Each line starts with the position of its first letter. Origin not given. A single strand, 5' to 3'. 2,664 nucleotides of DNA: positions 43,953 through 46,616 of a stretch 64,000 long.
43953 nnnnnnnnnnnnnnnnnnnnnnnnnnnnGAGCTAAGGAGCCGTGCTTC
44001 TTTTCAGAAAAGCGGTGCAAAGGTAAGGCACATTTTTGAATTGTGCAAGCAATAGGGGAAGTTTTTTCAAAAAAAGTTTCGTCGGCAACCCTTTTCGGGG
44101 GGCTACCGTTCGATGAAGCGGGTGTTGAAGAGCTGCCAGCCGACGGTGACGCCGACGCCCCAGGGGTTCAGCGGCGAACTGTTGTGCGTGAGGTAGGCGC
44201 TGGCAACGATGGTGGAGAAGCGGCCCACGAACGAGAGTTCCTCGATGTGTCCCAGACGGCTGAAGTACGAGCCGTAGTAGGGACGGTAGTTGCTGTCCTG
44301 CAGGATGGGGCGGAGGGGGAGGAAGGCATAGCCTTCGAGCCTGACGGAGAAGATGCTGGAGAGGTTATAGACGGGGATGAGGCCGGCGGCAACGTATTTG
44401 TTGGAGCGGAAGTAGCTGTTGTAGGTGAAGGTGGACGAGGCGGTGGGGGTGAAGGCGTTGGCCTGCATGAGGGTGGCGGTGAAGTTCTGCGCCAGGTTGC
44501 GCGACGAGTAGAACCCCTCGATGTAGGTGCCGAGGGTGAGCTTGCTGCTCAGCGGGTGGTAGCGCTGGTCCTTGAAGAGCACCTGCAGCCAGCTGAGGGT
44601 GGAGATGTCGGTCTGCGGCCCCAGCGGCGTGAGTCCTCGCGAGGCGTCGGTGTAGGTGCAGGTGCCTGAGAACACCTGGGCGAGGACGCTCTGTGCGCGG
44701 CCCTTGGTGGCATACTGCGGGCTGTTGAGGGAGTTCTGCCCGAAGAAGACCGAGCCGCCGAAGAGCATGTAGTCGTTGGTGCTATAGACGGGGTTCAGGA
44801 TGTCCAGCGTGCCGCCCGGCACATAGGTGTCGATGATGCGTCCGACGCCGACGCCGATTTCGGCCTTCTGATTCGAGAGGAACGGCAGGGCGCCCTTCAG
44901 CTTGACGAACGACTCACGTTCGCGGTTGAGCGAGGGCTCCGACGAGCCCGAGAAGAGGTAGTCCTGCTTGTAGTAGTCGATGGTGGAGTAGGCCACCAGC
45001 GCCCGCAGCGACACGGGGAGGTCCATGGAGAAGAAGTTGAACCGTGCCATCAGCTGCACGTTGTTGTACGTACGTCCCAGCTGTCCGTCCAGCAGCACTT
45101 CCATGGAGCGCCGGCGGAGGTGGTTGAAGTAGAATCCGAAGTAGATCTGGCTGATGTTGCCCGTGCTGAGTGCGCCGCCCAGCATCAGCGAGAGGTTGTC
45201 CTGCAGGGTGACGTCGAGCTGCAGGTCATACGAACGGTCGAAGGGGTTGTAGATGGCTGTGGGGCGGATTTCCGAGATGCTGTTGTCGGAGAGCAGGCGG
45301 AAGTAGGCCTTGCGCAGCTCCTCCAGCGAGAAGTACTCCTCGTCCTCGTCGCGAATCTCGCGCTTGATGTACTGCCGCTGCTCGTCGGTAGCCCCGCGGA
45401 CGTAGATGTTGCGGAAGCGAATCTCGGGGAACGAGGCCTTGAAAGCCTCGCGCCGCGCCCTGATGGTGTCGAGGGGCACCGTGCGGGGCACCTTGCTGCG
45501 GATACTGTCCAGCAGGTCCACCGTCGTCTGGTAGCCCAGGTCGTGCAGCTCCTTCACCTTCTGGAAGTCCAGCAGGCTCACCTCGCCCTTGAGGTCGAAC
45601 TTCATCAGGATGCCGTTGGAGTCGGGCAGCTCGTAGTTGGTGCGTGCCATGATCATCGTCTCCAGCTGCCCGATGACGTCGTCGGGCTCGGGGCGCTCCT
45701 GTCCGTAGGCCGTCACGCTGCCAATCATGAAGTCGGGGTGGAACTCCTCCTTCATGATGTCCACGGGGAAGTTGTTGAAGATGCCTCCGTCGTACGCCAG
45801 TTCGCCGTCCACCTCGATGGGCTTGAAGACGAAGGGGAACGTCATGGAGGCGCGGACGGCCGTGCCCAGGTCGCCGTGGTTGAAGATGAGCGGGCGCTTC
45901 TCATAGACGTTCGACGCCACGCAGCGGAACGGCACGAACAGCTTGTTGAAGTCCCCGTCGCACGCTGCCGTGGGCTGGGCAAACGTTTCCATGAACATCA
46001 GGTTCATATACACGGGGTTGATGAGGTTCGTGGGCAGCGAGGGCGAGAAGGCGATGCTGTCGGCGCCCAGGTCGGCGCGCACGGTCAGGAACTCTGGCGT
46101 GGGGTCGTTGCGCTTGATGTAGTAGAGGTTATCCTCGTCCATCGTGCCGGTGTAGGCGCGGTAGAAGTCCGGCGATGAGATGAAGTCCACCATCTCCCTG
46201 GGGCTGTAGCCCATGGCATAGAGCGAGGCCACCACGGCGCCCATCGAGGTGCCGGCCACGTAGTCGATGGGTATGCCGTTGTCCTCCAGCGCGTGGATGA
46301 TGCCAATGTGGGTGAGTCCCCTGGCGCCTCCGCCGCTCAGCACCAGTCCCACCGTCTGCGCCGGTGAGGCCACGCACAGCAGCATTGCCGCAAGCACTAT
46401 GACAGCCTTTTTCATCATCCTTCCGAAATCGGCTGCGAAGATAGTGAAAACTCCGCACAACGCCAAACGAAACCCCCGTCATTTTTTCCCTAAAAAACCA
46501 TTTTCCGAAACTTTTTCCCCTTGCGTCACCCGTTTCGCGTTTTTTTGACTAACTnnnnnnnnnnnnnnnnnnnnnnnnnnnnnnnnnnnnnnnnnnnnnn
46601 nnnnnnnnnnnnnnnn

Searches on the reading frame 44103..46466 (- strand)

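Call 96: search_protein_families(library=pfam, proteins=[window:44103-46466:-], max_evalue=0.00001)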
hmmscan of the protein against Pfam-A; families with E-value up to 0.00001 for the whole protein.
window:44103-46466:- (787 aa): 1 family
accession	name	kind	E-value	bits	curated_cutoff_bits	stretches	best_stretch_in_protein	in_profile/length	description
PF01734.28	Patatin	-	1.5e-30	107.3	27.7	1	41-237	1-189/191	Patatin-like phospholipase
